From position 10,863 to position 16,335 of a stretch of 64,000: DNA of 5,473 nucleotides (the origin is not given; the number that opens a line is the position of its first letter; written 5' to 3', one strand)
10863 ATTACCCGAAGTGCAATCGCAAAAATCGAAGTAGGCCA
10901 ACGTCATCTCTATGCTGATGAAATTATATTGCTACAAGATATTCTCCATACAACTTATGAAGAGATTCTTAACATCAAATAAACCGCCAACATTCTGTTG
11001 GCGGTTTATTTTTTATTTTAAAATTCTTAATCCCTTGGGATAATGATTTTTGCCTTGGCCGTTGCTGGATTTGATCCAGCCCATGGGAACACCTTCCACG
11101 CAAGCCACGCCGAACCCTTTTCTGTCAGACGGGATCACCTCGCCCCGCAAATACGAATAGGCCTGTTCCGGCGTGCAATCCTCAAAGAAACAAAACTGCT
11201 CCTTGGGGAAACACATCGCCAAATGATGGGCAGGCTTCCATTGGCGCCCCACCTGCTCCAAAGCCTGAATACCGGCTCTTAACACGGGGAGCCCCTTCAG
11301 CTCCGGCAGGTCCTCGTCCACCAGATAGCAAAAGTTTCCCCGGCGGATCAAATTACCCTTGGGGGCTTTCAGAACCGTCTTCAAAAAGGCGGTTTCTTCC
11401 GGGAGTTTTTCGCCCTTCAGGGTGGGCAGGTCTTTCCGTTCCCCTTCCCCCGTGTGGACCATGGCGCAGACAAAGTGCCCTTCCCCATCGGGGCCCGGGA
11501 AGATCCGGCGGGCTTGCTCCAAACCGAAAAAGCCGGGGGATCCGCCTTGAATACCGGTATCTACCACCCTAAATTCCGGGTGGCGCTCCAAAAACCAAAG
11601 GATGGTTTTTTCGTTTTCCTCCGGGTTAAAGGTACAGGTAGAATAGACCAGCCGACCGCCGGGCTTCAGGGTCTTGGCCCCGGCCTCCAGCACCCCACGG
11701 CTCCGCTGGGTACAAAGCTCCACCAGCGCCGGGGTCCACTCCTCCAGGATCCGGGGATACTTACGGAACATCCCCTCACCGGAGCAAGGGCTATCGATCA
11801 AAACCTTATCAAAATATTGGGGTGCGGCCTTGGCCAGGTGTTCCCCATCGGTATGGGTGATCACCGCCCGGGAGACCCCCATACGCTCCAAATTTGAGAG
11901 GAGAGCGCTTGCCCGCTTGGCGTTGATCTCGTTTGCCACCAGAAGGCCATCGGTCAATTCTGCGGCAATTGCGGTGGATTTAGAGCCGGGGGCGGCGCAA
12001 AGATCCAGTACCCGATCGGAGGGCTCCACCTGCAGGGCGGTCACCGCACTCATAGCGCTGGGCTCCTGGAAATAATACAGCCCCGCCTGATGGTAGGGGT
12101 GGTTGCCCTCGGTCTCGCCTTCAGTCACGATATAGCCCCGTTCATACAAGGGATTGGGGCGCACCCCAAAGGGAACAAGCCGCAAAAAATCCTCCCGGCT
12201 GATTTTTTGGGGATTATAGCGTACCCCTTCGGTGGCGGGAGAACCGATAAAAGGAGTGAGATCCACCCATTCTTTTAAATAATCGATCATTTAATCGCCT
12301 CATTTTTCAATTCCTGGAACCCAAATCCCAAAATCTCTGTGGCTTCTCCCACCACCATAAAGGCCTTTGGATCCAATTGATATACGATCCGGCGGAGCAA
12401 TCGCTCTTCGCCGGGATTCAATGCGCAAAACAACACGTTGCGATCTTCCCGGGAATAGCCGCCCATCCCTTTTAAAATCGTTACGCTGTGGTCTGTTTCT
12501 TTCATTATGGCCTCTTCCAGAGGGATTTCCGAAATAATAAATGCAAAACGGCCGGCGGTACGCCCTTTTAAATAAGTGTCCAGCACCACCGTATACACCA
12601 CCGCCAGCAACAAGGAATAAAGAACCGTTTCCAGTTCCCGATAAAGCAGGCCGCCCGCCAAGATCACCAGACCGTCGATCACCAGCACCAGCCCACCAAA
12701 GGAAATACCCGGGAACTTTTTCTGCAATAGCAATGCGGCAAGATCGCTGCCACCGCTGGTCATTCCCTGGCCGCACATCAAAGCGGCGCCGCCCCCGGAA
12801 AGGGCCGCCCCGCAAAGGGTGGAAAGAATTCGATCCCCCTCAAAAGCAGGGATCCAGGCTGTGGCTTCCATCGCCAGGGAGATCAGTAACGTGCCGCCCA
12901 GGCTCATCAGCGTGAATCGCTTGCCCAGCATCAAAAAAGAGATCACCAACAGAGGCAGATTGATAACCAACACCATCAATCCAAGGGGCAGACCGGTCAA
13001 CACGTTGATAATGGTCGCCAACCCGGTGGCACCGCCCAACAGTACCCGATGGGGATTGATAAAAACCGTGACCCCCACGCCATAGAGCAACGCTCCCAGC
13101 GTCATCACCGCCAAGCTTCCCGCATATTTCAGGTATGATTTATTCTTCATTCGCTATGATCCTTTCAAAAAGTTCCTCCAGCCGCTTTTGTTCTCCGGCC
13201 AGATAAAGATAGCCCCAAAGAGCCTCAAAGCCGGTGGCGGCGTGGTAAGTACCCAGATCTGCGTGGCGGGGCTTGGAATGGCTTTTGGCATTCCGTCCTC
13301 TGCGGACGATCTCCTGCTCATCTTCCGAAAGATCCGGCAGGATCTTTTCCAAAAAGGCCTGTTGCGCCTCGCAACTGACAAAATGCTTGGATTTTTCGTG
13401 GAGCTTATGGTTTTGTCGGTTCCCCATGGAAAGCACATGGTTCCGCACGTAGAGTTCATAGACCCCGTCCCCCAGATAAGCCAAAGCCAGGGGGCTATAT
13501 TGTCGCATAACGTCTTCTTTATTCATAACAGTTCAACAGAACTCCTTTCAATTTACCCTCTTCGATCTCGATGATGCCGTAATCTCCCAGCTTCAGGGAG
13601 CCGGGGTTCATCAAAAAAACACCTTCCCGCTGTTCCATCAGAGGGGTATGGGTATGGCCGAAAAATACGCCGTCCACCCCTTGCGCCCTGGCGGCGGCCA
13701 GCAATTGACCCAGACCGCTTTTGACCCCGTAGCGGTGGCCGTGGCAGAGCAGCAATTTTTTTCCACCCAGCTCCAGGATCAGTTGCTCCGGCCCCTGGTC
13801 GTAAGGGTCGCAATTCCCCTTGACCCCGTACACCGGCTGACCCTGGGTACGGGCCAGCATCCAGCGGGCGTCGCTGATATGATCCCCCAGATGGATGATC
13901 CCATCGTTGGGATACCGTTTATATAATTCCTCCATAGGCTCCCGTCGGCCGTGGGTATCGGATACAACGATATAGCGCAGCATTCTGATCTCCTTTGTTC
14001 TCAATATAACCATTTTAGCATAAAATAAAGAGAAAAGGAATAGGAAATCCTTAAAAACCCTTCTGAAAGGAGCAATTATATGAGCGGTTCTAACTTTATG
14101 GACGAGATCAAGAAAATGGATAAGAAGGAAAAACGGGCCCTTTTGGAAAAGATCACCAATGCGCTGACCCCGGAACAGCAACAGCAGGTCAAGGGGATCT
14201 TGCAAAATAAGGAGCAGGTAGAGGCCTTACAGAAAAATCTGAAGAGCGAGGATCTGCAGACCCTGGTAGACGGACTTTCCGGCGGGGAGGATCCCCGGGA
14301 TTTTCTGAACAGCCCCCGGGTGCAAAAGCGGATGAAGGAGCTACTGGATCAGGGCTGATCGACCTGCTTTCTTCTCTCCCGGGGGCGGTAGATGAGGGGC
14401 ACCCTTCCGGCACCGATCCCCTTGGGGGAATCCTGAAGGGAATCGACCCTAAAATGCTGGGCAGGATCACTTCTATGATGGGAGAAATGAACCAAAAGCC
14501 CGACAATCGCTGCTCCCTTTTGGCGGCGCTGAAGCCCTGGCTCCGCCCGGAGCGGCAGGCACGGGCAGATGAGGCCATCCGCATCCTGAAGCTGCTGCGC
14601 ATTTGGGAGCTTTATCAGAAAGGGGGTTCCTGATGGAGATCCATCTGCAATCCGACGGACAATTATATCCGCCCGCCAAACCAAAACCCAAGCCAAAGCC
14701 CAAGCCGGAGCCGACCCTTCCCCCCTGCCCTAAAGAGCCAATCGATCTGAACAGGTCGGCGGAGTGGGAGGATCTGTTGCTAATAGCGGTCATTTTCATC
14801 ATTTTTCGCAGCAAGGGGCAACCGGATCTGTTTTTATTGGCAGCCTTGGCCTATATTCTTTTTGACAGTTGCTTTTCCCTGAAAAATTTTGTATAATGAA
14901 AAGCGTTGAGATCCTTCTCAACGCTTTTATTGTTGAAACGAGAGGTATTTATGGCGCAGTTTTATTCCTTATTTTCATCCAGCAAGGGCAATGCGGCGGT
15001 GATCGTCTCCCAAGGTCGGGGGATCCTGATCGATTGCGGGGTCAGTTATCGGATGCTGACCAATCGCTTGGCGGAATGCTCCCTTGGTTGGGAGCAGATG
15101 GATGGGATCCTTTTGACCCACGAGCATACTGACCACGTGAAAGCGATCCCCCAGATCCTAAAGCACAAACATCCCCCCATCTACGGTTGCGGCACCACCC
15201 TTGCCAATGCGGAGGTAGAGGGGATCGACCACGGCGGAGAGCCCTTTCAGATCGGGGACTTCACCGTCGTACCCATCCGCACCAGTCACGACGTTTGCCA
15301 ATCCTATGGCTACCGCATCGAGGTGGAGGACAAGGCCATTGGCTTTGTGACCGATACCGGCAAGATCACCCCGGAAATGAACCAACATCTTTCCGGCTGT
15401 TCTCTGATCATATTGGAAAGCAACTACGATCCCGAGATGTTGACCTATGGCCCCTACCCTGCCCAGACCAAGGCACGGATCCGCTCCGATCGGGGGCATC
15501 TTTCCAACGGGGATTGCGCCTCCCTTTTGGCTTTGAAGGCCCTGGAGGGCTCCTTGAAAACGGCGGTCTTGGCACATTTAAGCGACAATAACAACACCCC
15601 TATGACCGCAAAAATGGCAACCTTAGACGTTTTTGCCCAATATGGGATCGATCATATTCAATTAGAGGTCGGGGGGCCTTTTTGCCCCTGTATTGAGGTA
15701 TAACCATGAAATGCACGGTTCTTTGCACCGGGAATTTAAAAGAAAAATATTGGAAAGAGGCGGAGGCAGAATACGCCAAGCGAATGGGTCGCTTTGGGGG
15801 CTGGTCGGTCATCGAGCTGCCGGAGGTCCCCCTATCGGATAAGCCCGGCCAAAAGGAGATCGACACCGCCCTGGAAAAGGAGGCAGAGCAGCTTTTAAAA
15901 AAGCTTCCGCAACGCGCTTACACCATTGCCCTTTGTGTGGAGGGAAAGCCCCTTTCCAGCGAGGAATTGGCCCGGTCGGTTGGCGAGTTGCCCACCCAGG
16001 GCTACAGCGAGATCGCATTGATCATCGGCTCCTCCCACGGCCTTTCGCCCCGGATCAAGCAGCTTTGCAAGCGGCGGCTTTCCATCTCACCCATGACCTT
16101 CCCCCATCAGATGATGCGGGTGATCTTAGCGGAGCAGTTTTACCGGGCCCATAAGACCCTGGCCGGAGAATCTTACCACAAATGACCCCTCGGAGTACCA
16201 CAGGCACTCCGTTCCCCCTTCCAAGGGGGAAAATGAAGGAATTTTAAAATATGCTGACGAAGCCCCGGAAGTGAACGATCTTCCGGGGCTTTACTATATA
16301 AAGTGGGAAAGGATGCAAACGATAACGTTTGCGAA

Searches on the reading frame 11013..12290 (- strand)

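Call 62: search_protein_families(library=pfam, proteins=[window:11013-12290:-], max_evalue=0.001)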
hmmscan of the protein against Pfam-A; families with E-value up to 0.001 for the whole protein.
window:11013-12290:- (425 aa): 5 families
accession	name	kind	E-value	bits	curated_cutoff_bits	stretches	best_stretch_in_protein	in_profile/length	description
PF01189.24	Methyltr_RsmB-F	-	6.9e-47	160.1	27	1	84-276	2-197/199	16S rRNA methyltransferase RsmB/F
PF17125.10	Methyltr_RsmF_N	-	3.4e-16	59.9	34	1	14-77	23-86/86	N-terminal domain of 16S rRNA methyltransferase RsmF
PF13636.12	Methyltranf_PUA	-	3e-14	53.2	27.6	1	378-423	2-49/49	RNA-binding PUA-like domain of methyltransferase RsmF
PF17126.11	RsmF_methylt_CI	-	7.5e-08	32.7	27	1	301-360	1-60/61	RsmF rRNA methyltransferase first C-terminal domain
PF01728.25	FtsJ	-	6.5e-05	23.4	24.1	1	88-236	19-154/181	FtsJ-like methyltransferase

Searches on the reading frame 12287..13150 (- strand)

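Call 62: search_protein_families(library=pfam, proteins=[window:12287-13150:-], max_evalue=0.001)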
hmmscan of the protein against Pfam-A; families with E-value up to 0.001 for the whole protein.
window:12287-13150:- (287 aa): 2 families
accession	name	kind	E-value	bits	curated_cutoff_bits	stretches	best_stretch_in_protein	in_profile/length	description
PF02588.21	YitT_membrane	-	1.8e-45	155.3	24.3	1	14-210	3-197/205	Uncharacterised 5xTM membrane BCR, YitT family COG1284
PF10035.14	DUF2179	-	6.5e-19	68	22.8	1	221-275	1-55/55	Uncharacterized protein conserved in bacteria (DUF2179)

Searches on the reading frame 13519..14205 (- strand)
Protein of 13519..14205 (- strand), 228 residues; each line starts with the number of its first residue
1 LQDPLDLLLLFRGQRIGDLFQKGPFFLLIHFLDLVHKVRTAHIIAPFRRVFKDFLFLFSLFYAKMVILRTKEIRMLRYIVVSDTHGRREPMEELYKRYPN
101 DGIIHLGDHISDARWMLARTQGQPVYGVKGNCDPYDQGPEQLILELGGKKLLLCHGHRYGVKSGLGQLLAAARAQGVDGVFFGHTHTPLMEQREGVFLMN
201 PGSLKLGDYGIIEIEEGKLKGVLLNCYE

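Call 62: search_protein_families(library=pfam, proteins=[window:13519-14205:-], max_evalue=0.001)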
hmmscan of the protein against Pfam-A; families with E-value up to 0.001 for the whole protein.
window:13519-14205:- (228 aa): 2 families
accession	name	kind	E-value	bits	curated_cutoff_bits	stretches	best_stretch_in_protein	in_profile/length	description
PF12850.12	Metallophos_2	-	2.9e-27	96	27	1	77-206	2-137/154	Calcineurin-like phosphoesterase superfamily domain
PF00149.33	Metallophos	-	2.7e-11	44.7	21.5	1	77-188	2-191/191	Calcineurin-like phosphoesterase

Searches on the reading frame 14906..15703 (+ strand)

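Call 62: search_protein_families(library=pfam, proteins=[window:14906-15703:+], max_evalue=0.001)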
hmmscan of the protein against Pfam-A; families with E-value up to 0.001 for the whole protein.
window:14906-15703:+ (265 aa): 4 families
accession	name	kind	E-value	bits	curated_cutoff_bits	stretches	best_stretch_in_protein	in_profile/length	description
PF12706.13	Lactamase_B_2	-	1.7e-20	73.9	27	1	39-209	2-188/200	Beta-lactamase superfamily domain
PF00753.33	Lactamase_B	-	1.5e-11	45.1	22.7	1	28-120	6-97/196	Metallo-beta-lactamase superfamily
PF23023.1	Anti-Pycsar_Apyc1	-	1.5e-05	25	50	1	28-83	20-72/250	Anti-Pycsar protein Apyc1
PF13483.12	Lactamase_B_3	-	0.0002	21.8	24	1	29-153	8-113/160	Beta-lactamase superfamily domain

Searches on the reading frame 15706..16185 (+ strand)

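Call 62: search_protein_families(library=pfam, proteins=[window:15706-16185:+], max_evalue=0.001)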
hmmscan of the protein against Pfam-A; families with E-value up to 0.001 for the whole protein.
window:15706-16185:+ (159 aa): 1 family
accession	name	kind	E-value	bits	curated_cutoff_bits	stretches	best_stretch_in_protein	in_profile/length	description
PF02590.22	SPOUT_MTase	-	7.3e-48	162.9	27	1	1-158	1-154/154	Predicted SPOUT methyltransferase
